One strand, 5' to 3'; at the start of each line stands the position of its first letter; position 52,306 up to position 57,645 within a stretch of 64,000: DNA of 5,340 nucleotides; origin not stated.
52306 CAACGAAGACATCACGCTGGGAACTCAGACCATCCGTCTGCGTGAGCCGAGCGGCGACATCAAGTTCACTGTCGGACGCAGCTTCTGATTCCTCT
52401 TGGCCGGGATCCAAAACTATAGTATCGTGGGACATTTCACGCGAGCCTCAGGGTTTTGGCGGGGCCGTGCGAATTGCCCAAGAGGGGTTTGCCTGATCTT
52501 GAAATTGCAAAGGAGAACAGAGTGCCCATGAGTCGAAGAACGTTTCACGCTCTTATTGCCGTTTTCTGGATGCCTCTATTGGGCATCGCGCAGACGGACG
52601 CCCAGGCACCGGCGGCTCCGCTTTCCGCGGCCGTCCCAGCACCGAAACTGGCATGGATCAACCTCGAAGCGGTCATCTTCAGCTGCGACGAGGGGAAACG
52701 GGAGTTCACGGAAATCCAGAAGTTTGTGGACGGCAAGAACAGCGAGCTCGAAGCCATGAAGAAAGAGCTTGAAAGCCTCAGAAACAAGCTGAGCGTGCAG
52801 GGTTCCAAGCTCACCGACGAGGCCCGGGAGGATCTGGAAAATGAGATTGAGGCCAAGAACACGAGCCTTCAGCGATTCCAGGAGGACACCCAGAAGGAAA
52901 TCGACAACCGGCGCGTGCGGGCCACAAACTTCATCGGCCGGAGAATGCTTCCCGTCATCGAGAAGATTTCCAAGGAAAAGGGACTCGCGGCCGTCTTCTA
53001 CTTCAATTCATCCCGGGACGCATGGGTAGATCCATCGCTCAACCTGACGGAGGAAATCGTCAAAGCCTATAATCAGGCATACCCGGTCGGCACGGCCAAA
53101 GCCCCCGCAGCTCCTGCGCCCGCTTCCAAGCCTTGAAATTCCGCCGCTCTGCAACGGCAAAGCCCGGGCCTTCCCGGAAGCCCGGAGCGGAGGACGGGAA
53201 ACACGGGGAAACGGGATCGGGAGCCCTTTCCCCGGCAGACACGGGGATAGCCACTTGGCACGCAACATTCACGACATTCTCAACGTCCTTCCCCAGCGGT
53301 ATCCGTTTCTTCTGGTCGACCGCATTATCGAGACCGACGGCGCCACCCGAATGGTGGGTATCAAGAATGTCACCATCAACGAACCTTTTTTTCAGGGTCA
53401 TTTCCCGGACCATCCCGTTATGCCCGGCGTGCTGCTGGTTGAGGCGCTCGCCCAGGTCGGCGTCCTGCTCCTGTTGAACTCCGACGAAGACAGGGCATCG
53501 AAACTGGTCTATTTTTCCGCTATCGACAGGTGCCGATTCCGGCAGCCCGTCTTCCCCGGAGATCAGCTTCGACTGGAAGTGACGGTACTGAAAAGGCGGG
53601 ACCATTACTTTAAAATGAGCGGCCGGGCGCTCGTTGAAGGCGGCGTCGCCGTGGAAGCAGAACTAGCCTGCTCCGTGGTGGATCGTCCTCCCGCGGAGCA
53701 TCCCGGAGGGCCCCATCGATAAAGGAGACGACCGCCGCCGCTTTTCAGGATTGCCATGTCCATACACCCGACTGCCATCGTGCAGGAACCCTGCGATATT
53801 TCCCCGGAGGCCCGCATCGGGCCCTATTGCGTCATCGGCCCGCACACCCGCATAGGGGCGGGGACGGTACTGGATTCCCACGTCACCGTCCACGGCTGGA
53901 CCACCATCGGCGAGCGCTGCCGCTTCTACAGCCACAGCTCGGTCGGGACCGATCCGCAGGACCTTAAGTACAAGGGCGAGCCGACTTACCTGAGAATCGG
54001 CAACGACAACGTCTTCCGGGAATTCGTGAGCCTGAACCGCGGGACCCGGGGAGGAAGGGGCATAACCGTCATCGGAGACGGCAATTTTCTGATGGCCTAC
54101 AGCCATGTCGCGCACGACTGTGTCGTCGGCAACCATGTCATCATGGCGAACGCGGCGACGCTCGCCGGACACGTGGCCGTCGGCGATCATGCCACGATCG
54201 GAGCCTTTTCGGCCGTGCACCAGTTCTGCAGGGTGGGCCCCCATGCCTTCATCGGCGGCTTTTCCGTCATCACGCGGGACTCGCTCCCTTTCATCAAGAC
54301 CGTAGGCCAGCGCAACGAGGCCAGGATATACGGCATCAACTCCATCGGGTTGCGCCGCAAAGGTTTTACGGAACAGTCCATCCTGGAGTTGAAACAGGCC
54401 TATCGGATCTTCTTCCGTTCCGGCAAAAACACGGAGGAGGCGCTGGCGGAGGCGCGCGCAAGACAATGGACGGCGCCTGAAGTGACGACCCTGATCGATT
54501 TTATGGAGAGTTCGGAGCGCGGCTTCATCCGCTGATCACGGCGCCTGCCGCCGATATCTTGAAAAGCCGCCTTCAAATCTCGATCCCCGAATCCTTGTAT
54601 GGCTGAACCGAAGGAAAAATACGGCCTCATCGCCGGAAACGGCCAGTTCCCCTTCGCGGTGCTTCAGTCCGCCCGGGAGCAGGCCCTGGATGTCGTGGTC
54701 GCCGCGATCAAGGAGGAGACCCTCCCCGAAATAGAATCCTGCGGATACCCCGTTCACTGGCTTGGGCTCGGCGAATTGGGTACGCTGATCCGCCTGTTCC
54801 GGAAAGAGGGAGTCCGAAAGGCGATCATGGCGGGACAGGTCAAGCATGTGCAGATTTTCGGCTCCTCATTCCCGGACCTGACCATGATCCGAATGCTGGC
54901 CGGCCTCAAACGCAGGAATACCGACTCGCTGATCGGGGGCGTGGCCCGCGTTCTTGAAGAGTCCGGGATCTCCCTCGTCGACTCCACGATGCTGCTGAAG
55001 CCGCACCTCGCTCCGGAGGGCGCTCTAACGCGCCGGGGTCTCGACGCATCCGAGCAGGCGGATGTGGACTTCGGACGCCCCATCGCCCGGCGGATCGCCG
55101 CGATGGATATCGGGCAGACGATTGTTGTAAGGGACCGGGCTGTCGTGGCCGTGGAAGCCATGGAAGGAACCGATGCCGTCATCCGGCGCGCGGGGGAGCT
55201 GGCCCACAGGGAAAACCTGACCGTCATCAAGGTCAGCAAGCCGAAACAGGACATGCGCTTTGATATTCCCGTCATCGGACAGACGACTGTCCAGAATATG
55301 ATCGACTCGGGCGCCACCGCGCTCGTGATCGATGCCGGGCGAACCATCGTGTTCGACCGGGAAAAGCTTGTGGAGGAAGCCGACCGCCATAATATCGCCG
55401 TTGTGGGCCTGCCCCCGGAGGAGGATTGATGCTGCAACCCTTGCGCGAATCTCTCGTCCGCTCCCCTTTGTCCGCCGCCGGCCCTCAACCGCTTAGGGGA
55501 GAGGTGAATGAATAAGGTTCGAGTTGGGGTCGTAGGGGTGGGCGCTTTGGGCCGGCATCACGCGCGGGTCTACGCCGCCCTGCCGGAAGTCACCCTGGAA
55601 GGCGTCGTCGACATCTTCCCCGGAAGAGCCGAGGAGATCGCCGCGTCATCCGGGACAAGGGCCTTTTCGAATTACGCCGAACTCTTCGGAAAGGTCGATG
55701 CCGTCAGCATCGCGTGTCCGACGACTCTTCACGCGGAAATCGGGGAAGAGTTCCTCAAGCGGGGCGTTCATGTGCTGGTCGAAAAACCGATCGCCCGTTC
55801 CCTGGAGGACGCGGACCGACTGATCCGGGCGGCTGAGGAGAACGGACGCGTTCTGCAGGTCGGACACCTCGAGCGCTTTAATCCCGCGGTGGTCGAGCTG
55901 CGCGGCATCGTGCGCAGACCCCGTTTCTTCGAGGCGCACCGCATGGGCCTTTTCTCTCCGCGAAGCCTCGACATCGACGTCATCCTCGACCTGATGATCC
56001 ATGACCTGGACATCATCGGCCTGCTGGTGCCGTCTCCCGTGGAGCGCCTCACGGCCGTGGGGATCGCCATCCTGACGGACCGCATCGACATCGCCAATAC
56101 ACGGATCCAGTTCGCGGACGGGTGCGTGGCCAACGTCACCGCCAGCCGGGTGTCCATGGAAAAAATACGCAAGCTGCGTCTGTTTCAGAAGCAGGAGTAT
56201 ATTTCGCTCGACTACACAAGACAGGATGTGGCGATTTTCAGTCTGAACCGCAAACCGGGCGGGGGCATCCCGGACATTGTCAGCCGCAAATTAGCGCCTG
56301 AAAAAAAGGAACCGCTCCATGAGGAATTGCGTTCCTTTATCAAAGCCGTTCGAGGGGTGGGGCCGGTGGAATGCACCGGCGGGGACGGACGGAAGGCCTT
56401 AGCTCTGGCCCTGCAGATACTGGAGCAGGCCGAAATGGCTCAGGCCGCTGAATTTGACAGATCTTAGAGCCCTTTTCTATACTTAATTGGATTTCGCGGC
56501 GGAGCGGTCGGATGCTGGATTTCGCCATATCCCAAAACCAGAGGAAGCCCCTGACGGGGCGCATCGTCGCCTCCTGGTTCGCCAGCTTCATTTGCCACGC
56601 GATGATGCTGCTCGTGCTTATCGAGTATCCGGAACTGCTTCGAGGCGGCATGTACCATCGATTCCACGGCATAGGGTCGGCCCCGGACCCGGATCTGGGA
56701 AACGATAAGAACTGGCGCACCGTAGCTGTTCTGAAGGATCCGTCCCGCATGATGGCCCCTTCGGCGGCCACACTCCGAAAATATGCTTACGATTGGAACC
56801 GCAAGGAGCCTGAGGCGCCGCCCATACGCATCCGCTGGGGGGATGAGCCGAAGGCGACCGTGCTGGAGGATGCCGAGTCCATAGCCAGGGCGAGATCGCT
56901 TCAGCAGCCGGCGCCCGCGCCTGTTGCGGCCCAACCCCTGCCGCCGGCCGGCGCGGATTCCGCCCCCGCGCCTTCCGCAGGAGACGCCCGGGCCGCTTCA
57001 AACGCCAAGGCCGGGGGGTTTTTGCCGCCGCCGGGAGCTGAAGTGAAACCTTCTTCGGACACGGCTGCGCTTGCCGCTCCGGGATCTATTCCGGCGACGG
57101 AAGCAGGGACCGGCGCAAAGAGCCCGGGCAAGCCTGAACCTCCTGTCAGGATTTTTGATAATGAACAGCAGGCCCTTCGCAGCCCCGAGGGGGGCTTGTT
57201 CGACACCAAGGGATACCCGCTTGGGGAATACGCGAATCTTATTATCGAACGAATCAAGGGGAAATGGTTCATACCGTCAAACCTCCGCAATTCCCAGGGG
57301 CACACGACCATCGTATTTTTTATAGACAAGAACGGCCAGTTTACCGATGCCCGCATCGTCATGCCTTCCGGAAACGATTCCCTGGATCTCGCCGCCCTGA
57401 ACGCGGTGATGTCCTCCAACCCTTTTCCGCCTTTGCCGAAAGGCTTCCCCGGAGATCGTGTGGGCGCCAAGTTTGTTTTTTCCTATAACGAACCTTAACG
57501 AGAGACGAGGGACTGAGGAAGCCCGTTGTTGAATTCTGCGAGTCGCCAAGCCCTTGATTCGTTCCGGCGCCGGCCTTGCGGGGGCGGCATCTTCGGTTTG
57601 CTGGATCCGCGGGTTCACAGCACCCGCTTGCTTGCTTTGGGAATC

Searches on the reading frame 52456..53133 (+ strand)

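Call 58: search_protein_families(library=pfam, proteins=[window:52456-53133:+], max_evalue=0.0001)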
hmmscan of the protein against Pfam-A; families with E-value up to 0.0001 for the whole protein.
window:52456-53133:+ (226 aa): 1 family
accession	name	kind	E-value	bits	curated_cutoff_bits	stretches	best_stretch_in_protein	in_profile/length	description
PF03938.19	OmpH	-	3.8e-22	79.5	32.4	1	64-204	1-140/141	Outer membrane protein (OmpH-like)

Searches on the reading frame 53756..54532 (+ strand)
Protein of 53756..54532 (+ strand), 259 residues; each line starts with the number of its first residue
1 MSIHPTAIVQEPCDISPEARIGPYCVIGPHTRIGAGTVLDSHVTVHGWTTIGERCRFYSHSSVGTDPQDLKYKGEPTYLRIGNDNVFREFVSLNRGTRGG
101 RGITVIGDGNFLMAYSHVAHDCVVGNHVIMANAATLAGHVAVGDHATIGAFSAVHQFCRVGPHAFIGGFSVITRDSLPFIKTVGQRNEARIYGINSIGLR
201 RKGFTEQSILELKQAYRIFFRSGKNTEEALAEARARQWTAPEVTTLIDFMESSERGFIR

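Call 58: search_protein_families(library=pfam, proteins=[window:53756-54532:+], max_evalue=0.0001)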
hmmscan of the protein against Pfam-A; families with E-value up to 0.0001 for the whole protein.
window:53756-54532:+ (259 aa): 4 families
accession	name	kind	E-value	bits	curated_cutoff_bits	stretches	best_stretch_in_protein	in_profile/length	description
PF00132.30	Hexapep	-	1.2e-27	94.8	27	3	104-137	2-35/36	Bacterial transferase hexapeptide (six repeats)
PF13720.11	Acetyltransf_11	-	1.9e-23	83.1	24.5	1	177-258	3-82/82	Udp N-acetylglucosamine O-acyltransferase; Domain 2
PF25087.1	GMPPB_C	-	2.5e-07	30.8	39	0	15-63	7-54/110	GMPPB C-terminal domain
PF25084.1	LbH_EIF2B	-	7.3e-06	26.4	54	0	20-56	11-46/105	EIF2B subunit epsilon LbH domain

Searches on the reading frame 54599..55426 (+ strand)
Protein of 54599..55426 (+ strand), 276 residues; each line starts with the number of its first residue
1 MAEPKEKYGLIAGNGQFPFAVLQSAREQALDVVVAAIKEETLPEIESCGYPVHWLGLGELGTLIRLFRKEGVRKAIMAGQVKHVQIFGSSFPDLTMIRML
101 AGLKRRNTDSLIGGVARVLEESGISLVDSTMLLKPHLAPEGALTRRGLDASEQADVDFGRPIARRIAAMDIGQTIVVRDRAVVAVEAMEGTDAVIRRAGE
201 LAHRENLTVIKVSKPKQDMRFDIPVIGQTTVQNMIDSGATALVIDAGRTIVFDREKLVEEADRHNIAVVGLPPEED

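Call 58: search_protein_families(library=pfam, proteins=[window:54599-55426:+], max_evalue=0.0001)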
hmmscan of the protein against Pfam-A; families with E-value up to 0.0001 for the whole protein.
window:54599-55426:+ (276 aa): 2 families
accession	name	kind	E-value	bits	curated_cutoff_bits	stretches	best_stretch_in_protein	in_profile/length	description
PF06230.17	LpxI_C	-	9.9e-49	165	25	1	139-269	1-131/131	LpxI C-terminal domain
PF17930.7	LpxI_N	-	1e-33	116.5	25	1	8-134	2-127/129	LpxI N-terminal domain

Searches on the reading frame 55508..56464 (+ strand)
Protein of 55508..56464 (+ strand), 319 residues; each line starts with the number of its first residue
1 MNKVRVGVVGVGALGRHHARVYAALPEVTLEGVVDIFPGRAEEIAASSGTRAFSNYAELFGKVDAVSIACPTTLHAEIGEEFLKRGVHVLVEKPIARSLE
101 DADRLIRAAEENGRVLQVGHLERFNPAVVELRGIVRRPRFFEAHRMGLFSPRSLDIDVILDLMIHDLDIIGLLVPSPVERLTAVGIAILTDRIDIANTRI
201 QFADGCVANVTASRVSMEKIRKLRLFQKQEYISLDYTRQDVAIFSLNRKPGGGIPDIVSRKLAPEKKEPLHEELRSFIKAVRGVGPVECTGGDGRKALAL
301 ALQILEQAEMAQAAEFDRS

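Call 59: search_protein_families(library=pfam, proteins=[window:55508-56464:+], max_evalue=0.0001)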
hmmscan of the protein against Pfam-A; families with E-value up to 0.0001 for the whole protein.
window:55508-56464:+ (319 aa): 2 families
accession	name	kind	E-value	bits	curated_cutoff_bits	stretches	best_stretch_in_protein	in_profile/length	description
PF01408.29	GFO_IDH_MocA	-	3.7e-32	112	24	1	4-120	1-120/120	Oxidoreductase family, NAD-binding Rossmann fold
PF22725.1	GFO_IDH_MocA_C3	-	6.7e-06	26.5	27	1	155-218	42-108/124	GFO/IDH/MocA C-terminal domain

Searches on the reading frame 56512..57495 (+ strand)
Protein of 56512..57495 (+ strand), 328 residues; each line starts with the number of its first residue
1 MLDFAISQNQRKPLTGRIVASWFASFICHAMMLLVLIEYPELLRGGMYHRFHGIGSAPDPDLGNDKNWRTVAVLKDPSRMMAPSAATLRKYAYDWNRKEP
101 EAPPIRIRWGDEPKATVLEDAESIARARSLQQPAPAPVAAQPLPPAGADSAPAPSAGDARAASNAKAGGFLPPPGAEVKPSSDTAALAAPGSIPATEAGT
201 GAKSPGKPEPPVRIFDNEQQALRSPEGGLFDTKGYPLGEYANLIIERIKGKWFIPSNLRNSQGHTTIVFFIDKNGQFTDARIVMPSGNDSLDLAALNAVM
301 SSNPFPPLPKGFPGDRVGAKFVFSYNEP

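Call 59: search_protein_families(library=pfam, proteins=[window:56512-57495:+], max_evalue=0.0001)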
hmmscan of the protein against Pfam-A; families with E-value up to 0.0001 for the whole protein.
window:56512-57495:+ (328 aa): 2 families
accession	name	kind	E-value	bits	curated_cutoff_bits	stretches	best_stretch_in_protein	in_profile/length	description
PF13103.11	TonB_2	-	1.5e-11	44.7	22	1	239-321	3-85/85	TonB C terminal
PF03544.19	TonB_C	-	1.5e-08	35.4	24.6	1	259-314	12-64/79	Gram-negative bacterial TonB protein C-terminal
